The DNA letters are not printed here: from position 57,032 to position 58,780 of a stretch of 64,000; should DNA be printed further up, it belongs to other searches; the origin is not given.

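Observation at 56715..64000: Type-II FAS/PKS-like lipid cluster combining KS, a Cys-less KS partner and ACP with a B12-radical SAM enzyme, an orphan ABC-2 permease, a secreted START protein and an acyl-adenylating enzyme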

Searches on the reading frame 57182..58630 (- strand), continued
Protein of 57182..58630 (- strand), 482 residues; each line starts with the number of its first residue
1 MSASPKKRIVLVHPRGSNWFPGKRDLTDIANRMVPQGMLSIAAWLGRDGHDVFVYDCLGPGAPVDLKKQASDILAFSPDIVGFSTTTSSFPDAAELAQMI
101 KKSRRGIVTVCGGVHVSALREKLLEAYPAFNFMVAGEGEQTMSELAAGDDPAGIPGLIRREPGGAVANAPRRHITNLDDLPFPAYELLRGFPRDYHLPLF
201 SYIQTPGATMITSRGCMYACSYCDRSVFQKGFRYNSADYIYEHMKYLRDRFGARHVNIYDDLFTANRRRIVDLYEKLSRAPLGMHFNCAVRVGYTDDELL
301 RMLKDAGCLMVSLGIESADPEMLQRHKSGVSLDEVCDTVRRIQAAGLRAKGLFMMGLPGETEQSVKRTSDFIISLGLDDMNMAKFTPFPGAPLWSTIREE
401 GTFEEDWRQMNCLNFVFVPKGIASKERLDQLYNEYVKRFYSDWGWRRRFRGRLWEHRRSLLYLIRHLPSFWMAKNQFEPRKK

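Call 20: find_related_loci(query=A2, collection=genome_contigs, flank=10000)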
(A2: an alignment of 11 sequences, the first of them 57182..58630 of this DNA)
Query A2 (482 aa) in genome_contigs; peptide patterns used: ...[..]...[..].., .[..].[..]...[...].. (x = any residue, [..] = any of these).
600 stretches matched a pattern (row limit reached: there are more); 575 encode a relative of the query (tblastn E <= 1e-3); the best 80 are kept; 80 distinct loci.
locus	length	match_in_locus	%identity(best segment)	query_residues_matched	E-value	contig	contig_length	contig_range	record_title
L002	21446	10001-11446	83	1-482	0e+0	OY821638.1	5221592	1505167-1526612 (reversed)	MAG: Smithellaceae bacterium isolate 7d888188-1d27-4603-a379-950c855845c6 genome assembly, chromosome: 1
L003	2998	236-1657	84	6-479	0e+0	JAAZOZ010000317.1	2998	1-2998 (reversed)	MAG: Smithella sp. isolate AS4AglBPMA_11 21757_AS4A, whole genome shotgun sequence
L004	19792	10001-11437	80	3-481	0e+0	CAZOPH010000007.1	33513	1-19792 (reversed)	MAG TPA_asm: uncultured Smithella sp. isolate SRP263991_co5_124 genome assembly, contig: NODE_2680_length_33513_cov_20.3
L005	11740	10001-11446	80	1-482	0e+0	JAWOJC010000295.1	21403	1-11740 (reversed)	MAG: Smithellaceae bacterium isolate CWP6-1.bin.28 k191_711439, whole genome shotgun sequence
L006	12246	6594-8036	80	2-482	0e+0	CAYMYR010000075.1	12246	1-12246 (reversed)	MAG TPA_asm: uncultured Smithella sp. isolate binchicken_co269_98 genome assembly, contig: NODE_5102_length_12246_cov_13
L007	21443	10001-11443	79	1-481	0e+0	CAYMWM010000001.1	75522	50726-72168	MAG TPA_asm: uncultured Smithella sp. isolate SRP192927_co6_232 genome assembly, contig: NODE_351_length_75522_cov_5.562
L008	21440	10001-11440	79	1-480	0e+0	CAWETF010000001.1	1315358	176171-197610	MAG: uncultured delta proteobacterium isolate MFD01476.bin.1.246 genome assembly, contig: contig_20108, whole genome sho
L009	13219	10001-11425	79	6-480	0e+0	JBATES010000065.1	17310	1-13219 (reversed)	MAG: Smithella sp. isolate MFD10098_ilm_asm_bin11 k127_33666, whole genome shotgun sequence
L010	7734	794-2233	79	2-481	0e+0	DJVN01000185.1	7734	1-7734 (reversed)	MAG TPA_asm: Syntrophaceae bacterium UBA6255 UBA6255_contig_26295, whole genome shotgun sequence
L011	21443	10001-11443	78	1-481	0e+0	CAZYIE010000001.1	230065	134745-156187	MAG TPA_asm: uncultured Smithella sp. isolate binchicken_co113_249 genome assembly, contig: NODE_25_length_230065_cov_4.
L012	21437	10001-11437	78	3-481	0e+0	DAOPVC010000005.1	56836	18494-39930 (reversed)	MAG TPA_asm: Smithella sp. isolate AMR_MDS_1402 NODE_508_length_56836_cov_14.368028, whole genome shotgun sequence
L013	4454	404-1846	77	1-481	0e+0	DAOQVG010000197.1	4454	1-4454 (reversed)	MAG TPA_asm: Smithellaceae bacterium isolate AMR_MDS_1094 NODE_21818_length_4454_cov_4.826324, whole genome shotgun sequ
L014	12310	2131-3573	77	1-481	0e+0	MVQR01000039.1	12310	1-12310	MAG: Syntrophus sp. PtaB.Bin001 A4E66_contig000039, whole genome shotgun sequence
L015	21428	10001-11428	78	6-481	0e+0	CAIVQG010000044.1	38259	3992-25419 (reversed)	MAG: uncultured delta proteobacterium isolate AlinenLipids_bin-4002 genome assembly, contig: bin-4002:44/83, whole genom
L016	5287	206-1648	77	1-481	0e+0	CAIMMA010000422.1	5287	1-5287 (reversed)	uncultured bacterium isolate Loclat_bin-10882 genome assembly, contig: bin-10882:422/819, whole genome shotgun sequence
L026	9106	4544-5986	73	1-481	0e+0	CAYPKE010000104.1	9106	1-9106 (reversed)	MAG TPA_asm: uncultured Syntrophales bacterium isolate SRP241326_co3_310 genome assembly, contig: NODE_8942_length_9106_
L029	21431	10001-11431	66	6-482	0e+0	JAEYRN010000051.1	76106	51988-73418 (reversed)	MAG: Bacillota bacterium isolate OH_CBB_61 k127_790825, whole genome shotgun sequence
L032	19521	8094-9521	65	6-481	0e+0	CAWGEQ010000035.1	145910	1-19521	MAG: uncultured delta proteobacterium isolate MFD01872.bin.2.88 genome assembly, contig: contig_43124, whole genome shot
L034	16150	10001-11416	69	8-479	0e+0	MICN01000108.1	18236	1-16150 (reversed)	MAG: Syntrophus sp. GWC2_56_31 gwc2_scaffold_5702, whole genome shotgun sequence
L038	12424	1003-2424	68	8-481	0e+0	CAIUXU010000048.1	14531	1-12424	MAG: uncultured Syntrophobacterales bacterium isolate Day2-6_bin-621 genome assembly, contig: bin-621:048/575, whole gen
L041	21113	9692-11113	66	8-481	0e+0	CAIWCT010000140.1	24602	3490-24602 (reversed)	MAG: uncultured delta proteobacterium isolate AM-2014_bin-3252 genome assembly, contig: bin-3252:140/455, whole genome s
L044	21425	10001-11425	65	5-479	0e+0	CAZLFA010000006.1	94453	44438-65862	MAG TPA_asm: uncultured Syntrophaceae bacterium isolate SRP278314_co1_340 genome assembly, contig: NODE_273_length_94453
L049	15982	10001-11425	66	4-479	0e+0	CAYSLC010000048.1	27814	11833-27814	MAG TPA_asm: uncultured Desulfobacteraceae bacterium isolate binchicken_co15_57 genome assembly, contig: NODE_728_length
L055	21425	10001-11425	64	8-482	0e+0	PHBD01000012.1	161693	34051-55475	MAG: Deltaproteobacteria bacterium HGW-Deltaproteobacteria-19 bjp_ig2102_scaffold_248, whole genome shotgun sequence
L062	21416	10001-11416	63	8-479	0e+0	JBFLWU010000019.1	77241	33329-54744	MAG: Thermodesulfobacteriota bacterium isolate MAG040 MAG040_19, whole genome shotgun sequence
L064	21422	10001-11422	66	8-481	0e+0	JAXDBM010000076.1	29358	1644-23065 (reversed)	MAG: Syntrophales bacterium isolate POMEDNA-B18 Raw2_k127_899157, whole genome shotgun sequence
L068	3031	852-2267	61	8-479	0e+0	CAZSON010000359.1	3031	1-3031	MAG TPA_asm: uncultured Desulfobacter sp. isolate binchicken_co275_82 genome assembly, contig: NODE_73603_length_3031_co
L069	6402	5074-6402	66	3-445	0e+0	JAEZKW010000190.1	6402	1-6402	MAG: Bacillota bacterium isolate OH_CDB_50 k127_1388303, whole genome shotgun sequence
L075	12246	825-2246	62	9-482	0e+0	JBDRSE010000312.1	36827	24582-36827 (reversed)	MAG: bacterium isolate MEGAHIT-group-3.13 k141_761010, whole genome shotgun sequence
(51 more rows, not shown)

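Call 25: list_cluster_members(proteins=[window:57182-58630:-, window:58643-59605:-, window:59656-60825:-, window:60822-61133:-, window:61124-62242:-, window:62461-63207:+, window:62533-63207:+, window:56715-57137:+])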
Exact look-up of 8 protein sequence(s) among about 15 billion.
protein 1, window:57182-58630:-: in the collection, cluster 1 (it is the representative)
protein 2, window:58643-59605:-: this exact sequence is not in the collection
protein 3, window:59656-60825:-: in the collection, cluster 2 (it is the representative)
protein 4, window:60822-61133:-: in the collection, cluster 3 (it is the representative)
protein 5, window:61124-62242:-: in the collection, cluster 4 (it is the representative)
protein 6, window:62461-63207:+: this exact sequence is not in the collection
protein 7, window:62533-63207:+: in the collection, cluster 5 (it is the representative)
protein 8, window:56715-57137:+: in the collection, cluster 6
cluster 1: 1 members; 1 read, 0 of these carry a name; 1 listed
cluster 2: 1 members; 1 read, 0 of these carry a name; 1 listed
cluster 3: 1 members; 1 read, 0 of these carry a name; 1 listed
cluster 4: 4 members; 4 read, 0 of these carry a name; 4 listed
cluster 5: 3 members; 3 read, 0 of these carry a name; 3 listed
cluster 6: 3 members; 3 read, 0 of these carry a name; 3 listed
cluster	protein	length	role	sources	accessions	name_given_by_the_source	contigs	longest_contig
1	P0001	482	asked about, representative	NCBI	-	-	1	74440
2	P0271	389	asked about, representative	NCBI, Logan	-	-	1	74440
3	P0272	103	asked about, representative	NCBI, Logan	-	-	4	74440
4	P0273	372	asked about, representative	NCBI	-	-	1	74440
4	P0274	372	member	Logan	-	-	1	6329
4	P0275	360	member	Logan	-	-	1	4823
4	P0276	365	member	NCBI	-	-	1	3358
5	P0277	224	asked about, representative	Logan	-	-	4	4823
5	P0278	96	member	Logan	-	-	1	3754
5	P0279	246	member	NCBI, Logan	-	-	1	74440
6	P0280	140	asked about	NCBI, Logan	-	-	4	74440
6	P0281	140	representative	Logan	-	-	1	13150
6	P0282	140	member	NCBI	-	-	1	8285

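Call 29: search_protein_families(library=ncbifam, proteins=[L012:3-3026:+, L055:4229-5302:+, L075:360-818:+, L049:4662-5525:-, L041:8179-9573:+, L038:4511-6016:+, L034:2948-4093:+, L032:2919-3917:+, L044:8541-9887:-, L034:7779-8270:+], max_evalue=0.0001)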
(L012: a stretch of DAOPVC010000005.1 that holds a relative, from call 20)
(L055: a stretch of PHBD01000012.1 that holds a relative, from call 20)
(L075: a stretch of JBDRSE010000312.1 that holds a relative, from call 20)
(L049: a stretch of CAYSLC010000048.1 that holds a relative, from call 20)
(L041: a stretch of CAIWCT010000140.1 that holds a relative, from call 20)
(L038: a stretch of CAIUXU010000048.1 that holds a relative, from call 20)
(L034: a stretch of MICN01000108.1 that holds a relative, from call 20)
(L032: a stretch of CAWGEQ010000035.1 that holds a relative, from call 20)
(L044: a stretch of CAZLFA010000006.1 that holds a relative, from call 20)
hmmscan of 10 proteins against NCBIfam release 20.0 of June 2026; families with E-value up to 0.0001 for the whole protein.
L012:3-3026:+ (1007 aa): 6 families
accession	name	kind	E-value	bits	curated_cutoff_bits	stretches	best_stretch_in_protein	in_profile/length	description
TIGR03480.1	HpnN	hypoth_equivalog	2.3e-29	102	751.85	2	638-783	713-858/862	hopanoid biosynthesis associated RND transporter like protein HpnN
TIGR00921.1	2A067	subfamily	5e-23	81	351.9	2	641-783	196-345/733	hydrophobe/amphiphile efflux-3 (HAE3) family transporter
TIGR00833.1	actII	subfamily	7.3e-14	51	874.7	2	644-781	179-329/910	MMPL family RND transporter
NF052374.1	HopndTporHpnN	equivalog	8.4e-08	30.7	1100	1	643-783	718-856/858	hopanoid transporter HpnN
NF045600.2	BstA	equivalog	1.1e-06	26.9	1400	1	176-427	207-472/903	sterol transporter cytoplasmic membrane protein BstA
NF045667.1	MTase_DVU1556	equivalog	1.5e-06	27.9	155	1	841-996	23-170/213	DVU_1556 family methyltransferase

L055:4229-5302:+ (357 aa): 0 families

L075:360-818:+ (152 aa): 0 families

L049:4662-5525:- (287 aa): 8 families
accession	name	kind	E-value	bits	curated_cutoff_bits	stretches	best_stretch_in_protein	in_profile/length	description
TIGR04243.1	nodulat_NodB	equivalog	2.2e-31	108.9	240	1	73-233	2-163/197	chitooligosaccharide deacetylase NodB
TIGR02764.1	spore_ybaN_pdaB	equivalog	4.5e-29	101.6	237.4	1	72-263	5-191/191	polysaccharide deacetylase family sporulation protein PdaB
NF045821.1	PgAcgDacpgdA1_Bac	equivalog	5.9e-22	77.8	400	1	72-261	87-273/282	peptidoglycan-N-acetylglucosamine deacetylase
TIGR02884.1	spore_pdaA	equivalog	8.8e-21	74.6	298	1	68-232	32-200/224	delta-lactam-biosynthetic de-N-acetylase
NF045820.1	PgAcgDacpgdA_Strep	equivalog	3.5e-19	68.9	800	1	72-264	267-449/463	peptidoglycan-N-acetylglucosamine deacetylase PgdA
TIGR02873.1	spore_ylxY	hypoth_equivalog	4.7e-16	58.8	391.5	1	65-263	77-267/268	probable sporulation protein, polysaccharide deacetylase family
NF045822.1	PgAcgDacpgdA2_Bac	equivalog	1.2e-13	51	400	1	72-229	69-235/274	peptidoglycan-N-acetylglucosamine deacetylase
TIGR03006.1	pepcterm_polyde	equivalog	3.6e-10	39.4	276.2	1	89-157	37-104/272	XrtA system polysaccharide deacetylase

L041:8179-9573:+ (464 aa): 77 families (the best 25 are shown)
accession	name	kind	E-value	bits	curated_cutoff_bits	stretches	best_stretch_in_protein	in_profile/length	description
NF004837.0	PRK06187.1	subfamily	2.1e-30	105.5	476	2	138-305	168-336/531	long-chain-fatty-acid--CoA ligase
TIGR02372.1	4_coum_CoA_lig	equivalog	4.1e-28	98.1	334.7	1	143-444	98-384/386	4-coumarate--CoA ligase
NF004511.1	PRK05852.1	equivalog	5e-24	84.8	650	2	136-289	151-312/505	FadD7 family fatty acid--CoA ligase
NF005702.0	PRK07514.1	subfamily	8e-24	83.8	558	2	136-290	153-309/506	malonyl-CoA synthase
NF005858.0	PRK07787.1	subfamily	2.4e-23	82.3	575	1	126-447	115-465/471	acyl-CoA synthetase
NF005291.0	PRK06814.1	equivalog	6.4e-22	77.3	1349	1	130-458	782-1134/1140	acyl-[ACP]--phospholipid O-acyltransferase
NF006386.0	PRK08633.1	equivalog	8.2e-22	76.8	1221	2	120-292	764-939/1147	acyl-[ACP]--phospholipid O-acyltransferase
TIGR01733.1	AA-adenyl-dom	subfamily_domain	9.4e-22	77.4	317.4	2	137-292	117-277/409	amino acid adenylation domain-containing protein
NF004814.0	PRK06164.1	equivalog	4.1e-21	75.1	677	2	333-440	404-513/540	acyl-CoA synthetase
NF004114.0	PRK05605.1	equivalog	1.8e-20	72.8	766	2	138-293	219-380/575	long-chain-fatty-acid--CoA ligase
TIGR03098.1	ligase_PEP_1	hypoth_equivalog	3.8e-20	71.8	592.35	2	351-451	412-515/517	acyl-CoA ligase (AMP-forming), exosortase A system-associated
TIGR01923.1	menE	equivalog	6.2e-20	71.5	330.15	1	138-449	111-441/442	o-succinylbenzoate--CoA ligase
NF005877.1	PRK07824.1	equivalog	4.7e-19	68.7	345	1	144-454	46-362/362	o-succinylbenzoate--CoA ligase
NF006167.0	PRK08308.1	equivalog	9.9e-19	67.5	513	1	117-449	79-406/414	acyl-CoA synthetase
NF009233.0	PRK12583.1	subfamily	2.4e-18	65.9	832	2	138-252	199-315/558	fatty acid CoA ligase family protein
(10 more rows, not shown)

L038:4511-6016:+ (501 aa): 12 families
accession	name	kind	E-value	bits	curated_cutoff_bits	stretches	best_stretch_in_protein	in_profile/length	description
TIGR02733.1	desat_CrtD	equivalog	2.4e-18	66.1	549.7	2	169-477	178-490/492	C-3',4' desaturase CrtD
TIGR02730.1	carot_isom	equivalog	2.6e-15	56.2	586.9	1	8-431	2-443/493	carotenoid isomerase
NF045637.1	carotdesatCrtDProt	equivalog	2.4e-13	49.4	580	1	10-51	2-43/485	1-hydroxycarotenoid 3,4-desaturase CrtD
TIGR02734.1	crtI_fam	subfamily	3.7e-13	49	238.1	1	9-320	1-321/504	phytoene desaturase family protein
NF058655.1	CrtID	equivalog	6.3e-12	45.1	640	1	10-59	2-51/478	bifunctional phytoene desaturase/3,4-desaturase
NF005560.0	PRK07233.1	equivalog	1.1e-09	37.6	252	1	10-85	4-77/435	hypothetical protein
TIGR03467.1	HpnE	equivalog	2.3e-07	30.5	283.05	0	10-55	2-47/430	hydroxysqualene dehydroxylase HpnE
NF042421.1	hydcarot_desat_CrtD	equivalog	4.1e-06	25.5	500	1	8-137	3-128/487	1-hydroxycarotenoid 3,4-desaturase CrtD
NF004789.0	PRK06134.1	subfamily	2.3e-05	23.2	747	1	3-43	9-49/581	FAD-dependent oxidoreductase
NF005548.0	PRK07208.1-4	equivalog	5e-05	22.1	389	1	9-65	6-60/488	hypothetical protein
NF008843.0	PRK11883.1-3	equivalog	7.5e-05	22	406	0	9-83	4-80/424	protoporphyrinogen oxidase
NF045689.1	BCarotKetCrtO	equivalog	8.1e-05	21.4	1000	0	217-288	240-313/563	beta-carotene ketolase CrtO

L034:2948-4093:+ (381 aa): 9 families
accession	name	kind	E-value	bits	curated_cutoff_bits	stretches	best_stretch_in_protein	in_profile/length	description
TIGR04250.1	SCM_rSAM_ScmE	equivalog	9.9e-08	31.3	400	1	63-125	8-72/358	SynChlorMet cassette radical SAM/SPASM protein ScmE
TIGR04051.1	rSAM_NirJ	equivalog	1.5e-07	30.7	515.45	1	62-249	6-206/354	heme d1 biosynthesis radical SAM protein NirJ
NF045702.1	rSAM_GDGT_ether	equivalog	5.8e-06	25.2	450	1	63-142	91-176/486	tetraether lipid synthase Tes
TIGR04403.1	rSAM_skfB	equivalog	1.1e-05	24.5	300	1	60-124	106-168/402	sporulation killing factor system radical SAM maturase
TIGR02666.1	moaA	equivalog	1.4e-05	24.2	284.05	1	65-127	17-81/336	GTP 3',8-cyclase MoaA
TIGR04546.1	rSAM_ahbC_deAc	equivalog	1.5e-05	24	650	1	62-249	43-243/390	12,18-didecarboxysiroheme deacetylase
TIGR04054.1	rSAM_NirJ1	equivalog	3e-05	22.8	650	0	62-248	40-239/387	putative heme d1 biosynthesis radical SAM protein NirJ1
NF047865.1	rSAM_PapB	equivalog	7.6e-05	22.1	340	0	64-128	9-76/330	PapB family radical SAM/SPASM ranthipeptide maturase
NF038283.1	viperin_w_prok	equivalog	9.8e-05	21.7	180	0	62-140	6-93/281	viperin family antiviral radical SAM protein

L032:2919-3917:+ (332 aa): 17 families
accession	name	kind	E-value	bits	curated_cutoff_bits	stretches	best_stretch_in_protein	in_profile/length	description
NF049973.1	radical_Rv1681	equivalog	5.4e-08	32.1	380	1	34-108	81-156/326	Rv1681 family radical SAM protein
NF047865.1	rSAM_PapB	equivalog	8.9e-08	31.7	340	1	30-94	8-74/330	PapB family radical SAM/SPASM ranthipeptide maturase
TIGR04250.1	SCM_rSAM_ScmE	equivalog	1.1e-07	31.1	400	1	26-89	4-65/358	SynChlorMet cassette radical SAM/SPASM protein ScmE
TIGR02668.1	moaA_archaeal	equivalog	1.4e-07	30.8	325.25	1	14-91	3-74/303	GTP 3',8-cyclase MoaA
TIGR04546.1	rSAM_ahbC_deAc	equivalog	2.2e-07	30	650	1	28-108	42-124/390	12,18-didecarboxysiroheme deacetylase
NF045646.2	rSAM_Se_TrsS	equivalog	3.2e-07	29.2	490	1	28-89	89-148/441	radical SAM (seleno)protein TrsS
TIGR04054.1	rSAM_NirJ1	equivalog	1.2e-06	27.4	650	1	28-107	39-120/387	putative heme d1 biosynthesis radical SAM protein NirJ1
NF045702.1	rSAM_GDGT_ether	equivalog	1.3e-06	27.3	450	1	29-91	90-153/486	tetraether lipid synthase Tes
TIGR02666.1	moaA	equivalog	1.6e-06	27.4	284.05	1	14-89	3-75/336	GTP 3',8-cyclase MoaA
TIGR04051.1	rSAM_NirJ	equivalog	1.6e-06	27.4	515.45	1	28-89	5-64/354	heme d1 biosynthesis radical SAM protein NirJ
NF001199.0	PRK00164.2-1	equivalog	2.1e-06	27.1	231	1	14-92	5-77/308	GTP 3',8-cyclase MoaA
NF050035.1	rSAM_WgK_link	exception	3.5e-06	26.2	650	1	31-94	15-77/367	radical SAM/SPASM peptide maturase WgkB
NF038283.1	viperin_w_prok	equivalog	9.7e-06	24.9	180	1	29-106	6-92/281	viperin family antiviral radical SAM protein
TIGR03942.1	sulfatase_rSAM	equivalog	1.6e-05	24.1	349.45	1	32-87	8-67/363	anaerobic sulfatase maturase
TIGR04055.1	rSAM_NirJ2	equivalog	2e-05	24.3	500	1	29-92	4-64/326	putative heme d1 biosynthesis radical SAM protein NirJ2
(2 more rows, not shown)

L044:8541-9887:- (448 aa): 17 families
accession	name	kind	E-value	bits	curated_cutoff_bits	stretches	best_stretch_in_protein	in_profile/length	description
TIGR04072.2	rSAM_ladder_B12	equivalog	9.7e-117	390.3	360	1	2-447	1-442/443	lipid biosynthesis B12-binding/radical SAM protein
TIGR04385.1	B12_rSAM_cofa1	equivalog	2.3e-48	165.5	450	1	16-395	17-414/438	B12 lower ligand biosynthesis radical SAM protein BzaD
TIGR04428.1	B12_rSAM_trp_MT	equivalog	1.2e-42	146.1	500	2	3-152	2-155/558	tryptophan 2-C-methyltransferase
TIGR04479.1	bcpD_PhpK_rSAM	subfamily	9.9e-24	83.6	600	1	110-355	165-412/504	PhpK family radical SAM P-methyltransferase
TIGR03471.1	HpnJ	equivalog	1.7e-21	76.7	577.6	1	184-386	197-398/472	hopanoid biosynthesis associated radical SAM protein HpnJ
NF045585.1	rSAM_slr0320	equivalog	5.9e-21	74.5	775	1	89-383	134-445/511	photosystem II high light acclimation radical SAM protein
TIGR04013.1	B12_SAM_MJ_1487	hypoth_equivalog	3.2e-19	69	251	1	79-353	57-334/382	TIGR04013 family B12-binding domain/radical SAM domain-containing protein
TIGR04367.1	HpnR_B12_rSAM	equivalog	6.4e-19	67.8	650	1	1-341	1-341/490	hopanoid C-3 methylase HpnR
NF033070.1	rSAM_AprD4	equivalog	2.6e-18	66.1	500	1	180-388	192-403/456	AprD4 family radical SAM diol-dehydratase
TIGR04014.1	B12_SAM_MJ_0865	equivalog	4.2e-18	65.4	360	2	82-255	58-231/434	methyl-coenzyme M reductase glutamine C-methyltransferase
TIGR02026.1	BchE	equivalog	5.7e-14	51.9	481.35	1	17-385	20-396/497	magnesium-protoporphyrin IX monomethyl ester anaerobic oxidative cyclase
NF040546.1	rSAM_CUAEP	equivalog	2.7e-10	39.6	500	1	107-337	90-326/468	CUAEP/CCAEP-tail radical SAM (seleno)protein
TIGR04295.1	B12_rSAM_oligo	hypoth_equivalog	8.6e-08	31.3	400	1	82-297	91-306/422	TIGR04295 family B12-binding domain-containing radical SAM protein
NF040542.1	rSAM_RCCLKC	equivalog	6.8e-07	28.8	450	1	87-318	71-316/423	arsinothricin biosynthesis radical SAM protein ArsL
NF038361.1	rSAM_Sden_1168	equivalog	3.9e-06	25.7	575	0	184-385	282-483/560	Sden_1168 family B12-binding radical SAM P-methyltransferase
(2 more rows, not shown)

L034:7779-8270:+ (163 aa): 4 families
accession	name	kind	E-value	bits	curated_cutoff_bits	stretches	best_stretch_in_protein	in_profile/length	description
TIGR00051.1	TIGR00051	subfamily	1.5e-21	76.9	68.7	1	33-146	3-116/117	YbgC/FadM family acyl-CoA thioesterase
TIGR02799.1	thio_ybgC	equivalog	9.3e-19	67.9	141.35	1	28-149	1-122/126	tol-pal system-associated acyl-CoA thioesterase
NF047424.1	MenI_Staph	exception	5.1e-18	65.4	225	1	33-150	9-126/148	1,4-dihydroxy-2-naphthoyl-CoA hydrolase MenI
NF008065.0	PRK10800.1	equivalog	1.1e-09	38.5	185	1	31-125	9-103/134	tol-pal system-associated acyl-CoA thioesterase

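Call 38: search_solved_structures(query=window:57182-58630:-, max_evalue=0.001)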
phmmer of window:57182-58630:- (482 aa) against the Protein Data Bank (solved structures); distinct sequences matched with E-value up to 0.001: 5.
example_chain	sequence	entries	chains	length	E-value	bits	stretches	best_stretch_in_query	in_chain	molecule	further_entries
6fd2_B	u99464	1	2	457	2.2e-27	98.9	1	154-406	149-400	Putative apramycin biosynthetic oxidoreductase 4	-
7kdx_A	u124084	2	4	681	1.1e-13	53.7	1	55-395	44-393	Methyltransferase TokK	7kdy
9ccb_A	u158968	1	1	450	6.6e-13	51.2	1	122-398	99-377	Radical SAM core domain-containing protein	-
6wte_A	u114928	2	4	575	2.3e-11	46.1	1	97-394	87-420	B12-binding domain-containing protein | Tryptophan-C2-methyltransferase containing B12-binding domain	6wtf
5ul2_A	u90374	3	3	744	0.00021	23.2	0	71-355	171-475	OxsB protein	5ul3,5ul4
